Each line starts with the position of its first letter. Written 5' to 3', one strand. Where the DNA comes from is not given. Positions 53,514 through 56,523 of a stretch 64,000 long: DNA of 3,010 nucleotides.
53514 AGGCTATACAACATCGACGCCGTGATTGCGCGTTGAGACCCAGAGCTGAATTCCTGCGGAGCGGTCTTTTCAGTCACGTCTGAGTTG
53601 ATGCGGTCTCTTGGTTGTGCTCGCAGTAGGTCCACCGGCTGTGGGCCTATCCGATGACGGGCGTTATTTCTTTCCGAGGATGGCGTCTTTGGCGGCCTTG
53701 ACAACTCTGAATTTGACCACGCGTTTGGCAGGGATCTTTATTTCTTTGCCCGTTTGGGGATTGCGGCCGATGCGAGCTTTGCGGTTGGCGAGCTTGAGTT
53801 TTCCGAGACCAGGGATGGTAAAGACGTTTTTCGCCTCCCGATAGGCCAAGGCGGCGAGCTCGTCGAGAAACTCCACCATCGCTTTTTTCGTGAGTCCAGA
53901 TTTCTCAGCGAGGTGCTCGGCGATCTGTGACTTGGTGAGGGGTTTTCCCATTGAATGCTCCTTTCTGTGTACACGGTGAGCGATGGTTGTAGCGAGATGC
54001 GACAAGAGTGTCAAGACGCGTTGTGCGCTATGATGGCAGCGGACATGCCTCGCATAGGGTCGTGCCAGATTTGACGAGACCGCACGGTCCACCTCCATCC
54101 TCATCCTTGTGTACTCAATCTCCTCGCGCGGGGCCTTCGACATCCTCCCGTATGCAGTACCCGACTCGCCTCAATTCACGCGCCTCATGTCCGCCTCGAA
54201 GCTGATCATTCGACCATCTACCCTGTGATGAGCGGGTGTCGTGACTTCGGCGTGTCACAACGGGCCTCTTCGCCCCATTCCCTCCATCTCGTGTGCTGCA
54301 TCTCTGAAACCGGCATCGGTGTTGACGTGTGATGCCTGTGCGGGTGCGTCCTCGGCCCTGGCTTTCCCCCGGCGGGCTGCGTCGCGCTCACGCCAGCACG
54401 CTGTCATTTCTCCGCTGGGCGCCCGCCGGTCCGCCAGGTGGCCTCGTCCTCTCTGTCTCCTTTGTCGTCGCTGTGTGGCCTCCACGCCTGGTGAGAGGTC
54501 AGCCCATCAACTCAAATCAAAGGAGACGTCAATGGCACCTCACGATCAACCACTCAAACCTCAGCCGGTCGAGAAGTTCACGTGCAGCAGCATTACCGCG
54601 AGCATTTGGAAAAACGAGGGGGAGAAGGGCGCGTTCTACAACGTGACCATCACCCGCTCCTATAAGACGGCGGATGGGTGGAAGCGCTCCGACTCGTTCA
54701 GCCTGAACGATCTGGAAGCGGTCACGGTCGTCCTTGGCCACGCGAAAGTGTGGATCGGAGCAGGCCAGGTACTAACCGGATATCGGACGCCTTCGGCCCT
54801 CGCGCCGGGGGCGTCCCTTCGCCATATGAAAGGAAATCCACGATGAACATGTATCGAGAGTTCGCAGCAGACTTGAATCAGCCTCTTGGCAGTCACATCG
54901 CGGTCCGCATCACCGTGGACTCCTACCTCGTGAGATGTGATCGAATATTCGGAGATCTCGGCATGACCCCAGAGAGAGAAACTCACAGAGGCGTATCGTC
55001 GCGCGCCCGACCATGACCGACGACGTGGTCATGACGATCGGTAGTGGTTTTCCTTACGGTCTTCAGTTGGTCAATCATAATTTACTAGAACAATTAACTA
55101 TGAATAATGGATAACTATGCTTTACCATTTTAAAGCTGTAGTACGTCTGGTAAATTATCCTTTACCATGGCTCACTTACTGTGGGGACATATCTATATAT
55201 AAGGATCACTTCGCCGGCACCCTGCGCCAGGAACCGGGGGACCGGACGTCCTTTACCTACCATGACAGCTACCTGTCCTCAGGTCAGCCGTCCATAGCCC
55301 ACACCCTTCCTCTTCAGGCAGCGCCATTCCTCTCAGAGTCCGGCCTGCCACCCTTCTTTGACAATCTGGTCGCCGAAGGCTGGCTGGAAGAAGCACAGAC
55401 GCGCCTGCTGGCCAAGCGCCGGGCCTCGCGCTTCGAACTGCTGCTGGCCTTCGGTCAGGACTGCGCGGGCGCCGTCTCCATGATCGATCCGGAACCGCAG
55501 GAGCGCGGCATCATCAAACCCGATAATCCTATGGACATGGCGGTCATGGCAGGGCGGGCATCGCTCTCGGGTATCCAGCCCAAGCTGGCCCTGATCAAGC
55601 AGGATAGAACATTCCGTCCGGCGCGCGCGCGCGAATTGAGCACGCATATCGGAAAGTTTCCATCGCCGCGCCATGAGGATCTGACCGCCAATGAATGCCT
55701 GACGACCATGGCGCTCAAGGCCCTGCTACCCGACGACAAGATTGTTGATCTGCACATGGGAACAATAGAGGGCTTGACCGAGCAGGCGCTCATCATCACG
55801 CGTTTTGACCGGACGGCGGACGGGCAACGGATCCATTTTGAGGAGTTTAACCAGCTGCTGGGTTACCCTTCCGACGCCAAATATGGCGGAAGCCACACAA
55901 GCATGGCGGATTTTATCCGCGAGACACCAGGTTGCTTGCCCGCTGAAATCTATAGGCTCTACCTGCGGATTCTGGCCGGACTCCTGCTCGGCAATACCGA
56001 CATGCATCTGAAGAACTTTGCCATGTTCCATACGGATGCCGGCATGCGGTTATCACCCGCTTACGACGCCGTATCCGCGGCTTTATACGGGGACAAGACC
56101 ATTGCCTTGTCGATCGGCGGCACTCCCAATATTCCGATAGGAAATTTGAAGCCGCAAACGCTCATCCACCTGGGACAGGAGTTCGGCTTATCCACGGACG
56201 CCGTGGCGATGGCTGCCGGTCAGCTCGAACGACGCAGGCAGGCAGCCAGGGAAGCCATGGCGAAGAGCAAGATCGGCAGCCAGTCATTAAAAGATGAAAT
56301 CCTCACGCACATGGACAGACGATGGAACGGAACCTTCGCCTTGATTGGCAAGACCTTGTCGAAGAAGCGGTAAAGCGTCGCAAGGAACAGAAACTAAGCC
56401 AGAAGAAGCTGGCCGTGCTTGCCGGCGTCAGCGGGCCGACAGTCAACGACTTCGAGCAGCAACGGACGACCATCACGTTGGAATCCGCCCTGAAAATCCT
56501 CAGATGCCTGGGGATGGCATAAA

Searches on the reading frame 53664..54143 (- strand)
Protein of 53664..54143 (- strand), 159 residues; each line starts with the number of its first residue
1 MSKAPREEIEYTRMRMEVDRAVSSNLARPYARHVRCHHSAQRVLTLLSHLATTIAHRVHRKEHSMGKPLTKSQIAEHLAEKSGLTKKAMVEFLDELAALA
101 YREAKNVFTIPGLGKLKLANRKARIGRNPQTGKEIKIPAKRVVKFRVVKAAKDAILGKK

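Call 69: search_protein_families(library=pfam, proteins=[window:53664-54143:-], max_evalue=0.0001)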
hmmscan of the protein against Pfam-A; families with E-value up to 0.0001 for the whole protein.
window:53664-54143:- (159 aa): 1 family
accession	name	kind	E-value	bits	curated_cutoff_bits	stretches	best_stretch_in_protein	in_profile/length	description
PF00216.26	Bac_DNA_binding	-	3.8e-22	78.8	22.4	1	69-155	1-89/90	Bacterial DNA-binding protein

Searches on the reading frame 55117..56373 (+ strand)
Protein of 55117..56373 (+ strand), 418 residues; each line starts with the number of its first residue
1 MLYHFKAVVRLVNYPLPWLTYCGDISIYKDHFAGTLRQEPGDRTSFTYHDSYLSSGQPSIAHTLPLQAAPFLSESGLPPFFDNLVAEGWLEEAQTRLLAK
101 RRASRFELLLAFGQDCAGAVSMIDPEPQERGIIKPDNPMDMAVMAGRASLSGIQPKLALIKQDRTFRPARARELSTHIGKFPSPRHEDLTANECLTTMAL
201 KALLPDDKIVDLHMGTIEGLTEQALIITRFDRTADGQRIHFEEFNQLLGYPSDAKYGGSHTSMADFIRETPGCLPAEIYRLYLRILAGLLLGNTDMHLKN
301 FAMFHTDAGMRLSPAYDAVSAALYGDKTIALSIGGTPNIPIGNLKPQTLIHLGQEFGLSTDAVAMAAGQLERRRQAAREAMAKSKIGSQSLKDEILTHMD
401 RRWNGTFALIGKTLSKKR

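Call 6: search_protein_families(library=pfam, proteins=[window:55117-56373:+])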
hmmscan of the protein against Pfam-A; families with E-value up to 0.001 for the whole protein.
window:55117-56373:+ (418 aa): 2 families
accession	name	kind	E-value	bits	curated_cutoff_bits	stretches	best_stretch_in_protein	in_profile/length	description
PF07804.18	HipA_C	-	1.4e-38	133.1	30.5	1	149-370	2-205/213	HipA-like C-terminal domain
PF13657.11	Couple_hipA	-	6.6e-22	78.3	22.5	1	28-122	5-98/99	HipA N-terminal domain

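Call 7: search_protein_families(library=padloc, proteins=[window:55117-56373:+])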
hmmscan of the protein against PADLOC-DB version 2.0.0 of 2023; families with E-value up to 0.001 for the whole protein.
window:55117-56373:+ (418 aa): 2 families
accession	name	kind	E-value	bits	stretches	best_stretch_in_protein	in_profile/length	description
PDLC04339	PDC-M03A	-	8.8e-05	20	1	288-321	144-177/293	-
PDLC04340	PDC-M03A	-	0.00015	19.3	1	289-321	138-170/280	-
